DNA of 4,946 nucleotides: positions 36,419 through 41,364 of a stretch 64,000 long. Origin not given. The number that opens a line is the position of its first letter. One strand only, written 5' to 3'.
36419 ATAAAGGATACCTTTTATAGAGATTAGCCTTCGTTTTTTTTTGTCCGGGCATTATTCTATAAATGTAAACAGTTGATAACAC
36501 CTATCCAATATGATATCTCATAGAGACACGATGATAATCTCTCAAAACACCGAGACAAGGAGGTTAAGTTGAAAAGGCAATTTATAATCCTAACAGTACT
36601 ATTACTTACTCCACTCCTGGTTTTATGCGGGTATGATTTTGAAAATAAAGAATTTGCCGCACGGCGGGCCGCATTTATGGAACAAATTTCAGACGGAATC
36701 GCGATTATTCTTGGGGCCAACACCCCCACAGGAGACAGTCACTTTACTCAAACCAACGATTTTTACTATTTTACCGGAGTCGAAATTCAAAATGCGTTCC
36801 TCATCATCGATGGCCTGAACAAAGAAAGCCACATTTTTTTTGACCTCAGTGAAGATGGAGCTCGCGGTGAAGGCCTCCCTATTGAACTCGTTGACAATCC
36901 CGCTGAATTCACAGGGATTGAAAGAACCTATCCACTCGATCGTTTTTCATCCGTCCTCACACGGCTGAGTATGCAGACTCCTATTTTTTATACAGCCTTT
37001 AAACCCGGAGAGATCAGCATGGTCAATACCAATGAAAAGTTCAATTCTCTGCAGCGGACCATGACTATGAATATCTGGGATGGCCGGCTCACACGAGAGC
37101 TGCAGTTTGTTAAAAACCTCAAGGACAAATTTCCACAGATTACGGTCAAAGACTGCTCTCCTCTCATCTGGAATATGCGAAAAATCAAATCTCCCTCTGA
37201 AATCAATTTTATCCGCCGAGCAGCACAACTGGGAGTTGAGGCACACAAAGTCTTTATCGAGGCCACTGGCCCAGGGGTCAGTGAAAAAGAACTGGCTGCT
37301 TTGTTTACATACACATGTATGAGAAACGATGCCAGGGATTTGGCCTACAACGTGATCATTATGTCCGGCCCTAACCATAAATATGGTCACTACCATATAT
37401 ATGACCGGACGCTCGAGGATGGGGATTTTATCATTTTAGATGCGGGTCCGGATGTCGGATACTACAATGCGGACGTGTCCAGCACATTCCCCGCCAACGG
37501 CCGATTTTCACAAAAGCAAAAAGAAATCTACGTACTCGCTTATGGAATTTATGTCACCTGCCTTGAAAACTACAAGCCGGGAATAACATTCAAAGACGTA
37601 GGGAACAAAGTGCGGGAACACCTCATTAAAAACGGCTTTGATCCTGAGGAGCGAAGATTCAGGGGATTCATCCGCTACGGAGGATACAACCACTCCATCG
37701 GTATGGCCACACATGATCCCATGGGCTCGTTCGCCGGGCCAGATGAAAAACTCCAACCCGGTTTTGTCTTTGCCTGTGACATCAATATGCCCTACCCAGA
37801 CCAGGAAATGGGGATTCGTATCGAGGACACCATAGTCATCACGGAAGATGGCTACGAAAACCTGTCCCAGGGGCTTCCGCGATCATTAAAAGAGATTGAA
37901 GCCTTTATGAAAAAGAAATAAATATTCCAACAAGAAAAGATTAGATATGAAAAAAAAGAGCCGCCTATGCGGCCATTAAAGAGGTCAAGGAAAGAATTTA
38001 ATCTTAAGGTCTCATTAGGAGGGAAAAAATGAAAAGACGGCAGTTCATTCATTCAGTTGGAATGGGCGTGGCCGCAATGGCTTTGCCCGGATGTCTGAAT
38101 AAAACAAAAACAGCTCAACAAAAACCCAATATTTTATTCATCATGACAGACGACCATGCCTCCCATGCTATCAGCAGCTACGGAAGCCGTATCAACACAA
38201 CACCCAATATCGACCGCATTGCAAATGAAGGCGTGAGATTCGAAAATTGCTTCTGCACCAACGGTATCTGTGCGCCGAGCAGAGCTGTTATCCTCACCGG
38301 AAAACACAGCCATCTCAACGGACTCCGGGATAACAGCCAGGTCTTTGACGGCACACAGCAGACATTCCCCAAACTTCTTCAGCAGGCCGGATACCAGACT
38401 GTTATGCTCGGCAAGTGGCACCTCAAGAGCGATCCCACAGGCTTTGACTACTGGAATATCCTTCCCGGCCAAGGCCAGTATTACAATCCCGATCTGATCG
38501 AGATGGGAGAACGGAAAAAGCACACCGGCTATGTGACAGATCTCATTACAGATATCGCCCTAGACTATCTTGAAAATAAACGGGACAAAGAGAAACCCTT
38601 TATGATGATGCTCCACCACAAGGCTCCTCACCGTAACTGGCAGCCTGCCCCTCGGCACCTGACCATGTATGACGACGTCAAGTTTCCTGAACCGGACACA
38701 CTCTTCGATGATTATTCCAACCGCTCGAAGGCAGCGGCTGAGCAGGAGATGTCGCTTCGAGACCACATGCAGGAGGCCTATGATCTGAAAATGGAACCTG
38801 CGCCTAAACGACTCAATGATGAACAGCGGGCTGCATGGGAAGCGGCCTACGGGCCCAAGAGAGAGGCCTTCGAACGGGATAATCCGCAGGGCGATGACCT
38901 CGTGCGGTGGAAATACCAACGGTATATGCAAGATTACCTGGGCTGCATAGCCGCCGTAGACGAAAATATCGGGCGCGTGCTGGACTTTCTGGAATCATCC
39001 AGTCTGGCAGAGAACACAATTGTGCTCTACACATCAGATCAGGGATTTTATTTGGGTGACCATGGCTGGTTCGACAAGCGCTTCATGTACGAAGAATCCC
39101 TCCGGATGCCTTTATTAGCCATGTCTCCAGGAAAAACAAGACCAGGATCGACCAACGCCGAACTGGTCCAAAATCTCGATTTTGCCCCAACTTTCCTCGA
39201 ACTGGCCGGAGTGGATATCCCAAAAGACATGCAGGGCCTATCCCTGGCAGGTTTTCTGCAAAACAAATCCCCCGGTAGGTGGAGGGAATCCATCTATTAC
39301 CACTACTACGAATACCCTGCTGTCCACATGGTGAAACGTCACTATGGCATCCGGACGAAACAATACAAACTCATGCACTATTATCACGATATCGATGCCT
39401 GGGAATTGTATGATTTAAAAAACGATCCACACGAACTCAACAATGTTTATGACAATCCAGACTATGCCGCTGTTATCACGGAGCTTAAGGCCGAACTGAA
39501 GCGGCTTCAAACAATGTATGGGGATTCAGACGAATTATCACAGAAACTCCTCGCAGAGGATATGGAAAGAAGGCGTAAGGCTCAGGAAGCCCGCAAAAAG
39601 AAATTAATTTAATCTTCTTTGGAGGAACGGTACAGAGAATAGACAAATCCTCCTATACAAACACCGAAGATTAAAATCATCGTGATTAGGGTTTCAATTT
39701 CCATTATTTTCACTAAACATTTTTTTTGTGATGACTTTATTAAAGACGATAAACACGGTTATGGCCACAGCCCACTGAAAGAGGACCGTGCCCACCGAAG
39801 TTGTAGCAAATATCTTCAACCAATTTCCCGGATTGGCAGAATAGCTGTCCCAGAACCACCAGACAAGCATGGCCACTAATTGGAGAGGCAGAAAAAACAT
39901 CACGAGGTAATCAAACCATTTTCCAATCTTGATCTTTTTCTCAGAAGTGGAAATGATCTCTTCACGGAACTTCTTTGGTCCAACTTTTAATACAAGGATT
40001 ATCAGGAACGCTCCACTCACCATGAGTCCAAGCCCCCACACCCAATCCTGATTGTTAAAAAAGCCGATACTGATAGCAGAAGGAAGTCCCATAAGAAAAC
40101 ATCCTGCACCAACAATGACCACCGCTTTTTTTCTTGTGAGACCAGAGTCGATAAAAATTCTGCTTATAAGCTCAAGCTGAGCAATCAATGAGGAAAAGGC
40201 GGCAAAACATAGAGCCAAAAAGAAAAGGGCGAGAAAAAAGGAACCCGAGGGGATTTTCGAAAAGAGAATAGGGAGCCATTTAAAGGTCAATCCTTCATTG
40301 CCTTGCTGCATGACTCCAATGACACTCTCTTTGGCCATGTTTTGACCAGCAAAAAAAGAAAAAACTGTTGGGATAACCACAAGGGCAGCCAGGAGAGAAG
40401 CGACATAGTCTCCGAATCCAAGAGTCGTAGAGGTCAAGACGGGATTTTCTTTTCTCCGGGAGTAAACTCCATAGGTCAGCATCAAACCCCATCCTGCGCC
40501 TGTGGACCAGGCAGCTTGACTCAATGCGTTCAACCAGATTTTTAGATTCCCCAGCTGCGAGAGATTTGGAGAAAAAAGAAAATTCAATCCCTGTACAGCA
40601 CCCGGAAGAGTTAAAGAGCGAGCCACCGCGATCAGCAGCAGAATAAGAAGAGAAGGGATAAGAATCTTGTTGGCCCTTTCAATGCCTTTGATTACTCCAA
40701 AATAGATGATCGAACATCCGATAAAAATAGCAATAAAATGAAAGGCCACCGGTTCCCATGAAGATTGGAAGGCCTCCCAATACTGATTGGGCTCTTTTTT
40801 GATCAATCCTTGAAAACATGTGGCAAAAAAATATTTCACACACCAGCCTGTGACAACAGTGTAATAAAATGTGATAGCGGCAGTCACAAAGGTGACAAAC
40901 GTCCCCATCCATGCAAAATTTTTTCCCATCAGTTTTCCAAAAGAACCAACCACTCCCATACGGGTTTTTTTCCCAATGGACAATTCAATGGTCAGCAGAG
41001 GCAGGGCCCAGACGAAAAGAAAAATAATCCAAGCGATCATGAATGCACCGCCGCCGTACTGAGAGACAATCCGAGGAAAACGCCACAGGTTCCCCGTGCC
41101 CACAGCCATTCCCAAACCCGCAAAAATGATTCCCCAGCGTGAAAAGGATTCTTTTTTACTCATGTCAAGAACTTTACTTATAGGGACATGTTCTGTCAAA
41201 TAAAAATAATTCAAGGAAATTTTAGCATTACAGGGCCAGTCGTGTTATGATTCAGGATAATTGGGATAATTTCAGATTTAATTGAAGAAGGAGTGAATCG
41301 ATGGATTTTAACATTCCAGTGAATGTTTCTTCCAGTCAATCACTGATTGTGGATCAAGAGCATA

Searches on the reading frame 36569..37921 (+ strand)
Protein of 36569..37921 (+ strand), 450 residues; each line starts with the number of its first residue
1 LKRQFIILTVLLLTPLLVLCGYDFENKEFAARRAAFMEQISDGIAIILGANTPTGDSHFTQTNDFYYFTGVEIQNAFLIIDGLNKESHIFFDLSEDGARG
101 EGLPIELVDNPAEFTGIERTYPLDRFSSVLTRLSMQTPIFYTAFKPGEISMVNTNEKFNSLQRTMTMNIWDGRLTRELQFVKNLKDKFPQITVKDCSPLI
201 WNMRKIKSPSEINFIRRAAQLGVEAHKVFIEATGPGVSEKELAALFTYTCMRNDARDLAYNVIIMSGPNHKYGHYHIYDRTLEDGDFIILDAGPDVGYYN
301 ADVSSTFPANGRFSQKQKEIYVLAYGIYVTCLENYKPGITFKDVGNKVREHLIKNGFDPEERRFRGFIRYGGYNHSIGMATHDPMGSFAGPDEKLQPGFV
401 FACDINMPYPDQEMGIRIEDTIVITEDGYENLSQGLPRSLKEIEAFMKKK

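Call 66: search_protein_families(library=pfam, proteins=[window:36569-37921:+], max_evalue=0.00001)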
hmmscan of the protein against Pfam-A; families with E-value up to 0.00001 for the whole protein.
window:36569-37921:+ (450 aa): 2 families
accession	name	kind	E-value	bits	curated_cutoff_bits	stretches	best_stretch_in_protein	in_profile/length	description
PF00557.29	Peptidase_M24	-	2.1e-43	148.9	23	1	215-426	3-208/208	Metallopeptidase family M24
PF05195.22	AMP_N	-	5.5e-12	45.9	24.6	1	29-134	1-114/121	Aminopeptidase P, N-terminal domain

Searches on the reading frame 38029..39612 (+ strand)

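Call 66: search_protein_families(library=pfam, proteins=[window:38029-39612:+], max_evalue=0.00001)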
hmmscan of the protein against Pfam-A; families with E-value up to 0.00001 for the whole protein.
window:38029-39612:+ (527 aa): 3 families
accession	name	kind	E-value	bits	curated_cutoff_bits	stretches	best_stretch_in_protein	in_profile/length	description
PF16347.10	SGSH_C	-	8.4e-71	237.5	29.3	1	343-494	1-152/154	N-sulphoglucosamine sulphohydrolase, C-terminal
PF00884.28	Sulfatase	-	8.7e-56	189.9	25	1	33-395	1-301/301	Sulfatase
PF01663.27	Phosphodiest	-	3.5e-06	27.3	23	0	53-114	15-78/342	Type I phosphodiesterase / nucleotide pyrophosphatase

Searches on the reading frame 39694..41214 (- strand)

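Call 66: search_protein_families(library=pfam, proteins=[window:39694-41214:-], max_evalue=0.00001)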
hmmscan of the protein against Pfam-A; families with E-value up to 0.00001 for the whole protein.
window:39694-41214:- (506 aa): 1 family
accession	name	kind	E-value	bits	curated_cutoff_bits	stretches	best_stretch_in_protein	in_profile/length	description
PF00209.24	SNF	-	3.1e-52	178.4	27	2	162-491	183-513/524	Sodium:neurotransmitter symporter family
